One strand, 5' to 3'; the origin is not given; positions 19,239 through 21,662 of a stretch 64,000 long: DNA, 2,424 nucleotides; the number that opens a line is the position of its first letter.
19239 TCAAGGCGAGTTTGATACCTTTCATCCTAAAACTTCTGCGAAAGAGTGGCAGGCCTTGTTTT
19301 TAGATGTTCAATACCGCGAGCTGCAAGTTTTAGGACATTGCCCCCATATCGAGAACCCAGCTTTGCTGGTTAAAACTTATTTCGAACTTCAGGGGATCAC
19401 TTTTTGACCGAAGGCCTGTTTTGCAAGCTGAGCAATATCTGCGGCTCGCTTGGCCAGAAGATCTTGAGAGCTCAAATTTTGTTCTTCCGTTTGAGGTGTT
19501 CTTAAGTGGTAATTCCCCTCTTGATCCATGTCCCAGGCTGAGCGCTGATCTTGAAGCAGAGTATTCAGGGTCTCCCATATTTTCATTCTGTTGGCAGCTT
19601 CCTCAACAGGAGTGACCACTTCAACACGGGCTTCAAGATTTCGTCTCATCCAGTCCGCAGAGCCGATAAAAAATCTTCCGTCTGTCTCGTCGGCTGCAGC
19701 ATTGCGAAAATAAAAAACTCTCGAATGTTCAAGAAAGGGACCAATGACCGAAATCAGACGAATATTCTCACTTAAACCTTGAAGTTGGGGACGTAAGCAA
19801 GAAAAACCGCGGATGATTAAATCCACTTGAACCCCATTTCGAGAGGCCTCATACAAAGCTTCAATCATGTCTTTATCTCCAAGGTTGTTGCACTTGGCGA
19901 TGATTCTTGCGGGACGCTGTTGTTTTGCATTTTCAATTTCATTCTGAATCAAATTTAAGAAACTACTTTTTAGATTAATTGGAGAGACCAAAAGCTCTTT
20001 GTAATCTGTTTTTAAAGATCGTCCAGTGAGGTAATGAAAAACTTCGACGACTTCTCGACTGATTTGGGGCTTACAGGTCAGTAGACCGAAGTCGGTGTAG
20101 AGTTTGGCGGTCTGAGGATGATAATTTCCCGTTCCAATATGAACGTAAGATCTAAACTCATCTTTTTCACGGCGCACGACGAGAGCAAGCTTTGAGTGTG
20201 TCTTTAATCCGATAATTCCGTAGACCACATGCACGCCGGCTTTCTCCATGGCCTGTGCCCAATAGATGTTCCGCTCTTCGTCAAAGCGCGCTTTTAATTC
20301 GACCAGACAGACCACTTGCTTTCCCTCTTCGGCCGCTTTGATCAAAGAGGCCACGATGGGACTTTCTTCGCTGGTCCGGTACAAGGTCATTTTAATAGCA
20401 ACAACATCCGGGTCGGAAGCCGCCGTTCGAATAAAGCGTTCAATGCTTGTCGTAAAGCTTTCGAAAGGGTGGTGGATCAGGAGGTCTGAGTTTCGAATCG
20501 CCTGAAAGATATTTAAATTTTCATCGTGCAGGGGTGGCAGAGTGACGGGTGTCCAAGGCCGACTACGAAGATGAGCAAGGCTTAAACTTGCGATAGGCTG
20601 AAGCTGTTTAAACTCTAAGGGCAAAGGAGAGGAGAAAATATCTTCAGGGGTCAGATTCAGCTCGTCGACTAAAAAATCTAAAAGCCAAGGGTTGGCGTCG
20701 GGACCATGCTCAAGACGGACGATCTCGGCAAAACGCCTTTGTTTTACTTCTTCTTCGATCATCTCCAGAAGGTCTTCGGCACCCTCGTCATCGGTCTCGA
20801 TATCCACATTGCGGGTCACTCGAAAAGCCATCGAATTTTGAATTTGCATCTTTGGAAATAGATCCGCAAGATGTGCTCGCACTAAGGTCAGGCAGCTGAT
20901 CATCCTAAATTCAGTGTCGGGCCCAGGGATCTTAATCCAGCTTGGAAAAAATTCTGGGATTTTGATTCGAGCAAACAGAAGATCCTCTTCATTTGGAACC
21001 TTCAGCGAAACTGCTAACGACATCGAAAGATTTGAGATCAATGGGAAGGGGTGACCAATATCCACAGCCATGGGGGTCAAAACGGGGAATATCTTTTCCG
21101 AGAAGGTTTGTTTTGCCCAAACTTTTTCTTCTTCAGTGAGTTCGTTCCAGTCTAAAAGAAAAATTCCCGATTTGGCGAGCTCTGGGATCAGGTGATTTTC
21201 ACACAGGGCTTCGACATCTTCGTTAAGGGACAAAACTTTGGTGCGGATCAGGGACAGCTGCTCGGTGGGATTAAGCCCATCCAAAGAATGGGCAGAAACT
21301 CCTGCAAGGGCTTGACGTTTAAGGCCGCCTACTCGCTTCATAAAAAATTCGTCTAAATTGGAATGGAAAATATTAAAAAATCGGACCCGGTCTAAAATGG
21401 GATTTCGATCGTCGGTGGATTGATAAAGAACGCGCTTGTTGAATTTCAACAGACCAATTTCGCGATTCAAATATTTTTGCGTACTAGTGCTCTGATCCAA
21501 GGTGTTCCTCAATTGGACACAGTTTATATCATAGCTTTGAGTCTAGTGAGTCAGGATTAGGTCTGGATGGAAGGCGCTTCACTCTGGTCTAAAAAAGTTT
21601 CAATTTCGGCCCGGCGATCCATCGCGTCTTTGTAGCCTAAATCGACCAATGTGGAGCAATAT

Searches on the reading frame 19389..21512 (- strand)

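Call 64: search_protein_families(library=pfam, proteins=[window:19389-21512:-], max_evalue=0.00001)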
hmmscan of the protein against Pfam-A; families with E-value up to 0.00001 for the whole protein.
window:19389-21512:- (707 aa): 5 families
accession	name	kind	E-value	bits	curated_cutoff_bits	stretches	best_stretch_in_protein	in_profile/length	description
PF17941.7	PP_kinase_C_1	-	1.7e-75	252.7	25.7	1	334-499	1-165/167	Polyphosphate kinase C-terminal domain 1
PF13090.12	PP_kinase_C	-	7.7e-62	208.2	25.8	1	507-683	1-172/172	Polyphosphate kinase C-terminal domain 2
PF02503.22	PP_kinase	-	1e-54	185.5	31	1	128-304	1-180/183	Polyphosphate kinase middle domain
PF13089.11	PP_kinase_N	-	4.9e-32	110.9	23.8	1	14-119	1-106/107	Polyphosphate kinase N-terminal domain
PF13091.12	PLDc_2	-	2.5e-11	44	27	0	373-494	12-130/132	PLD-like domain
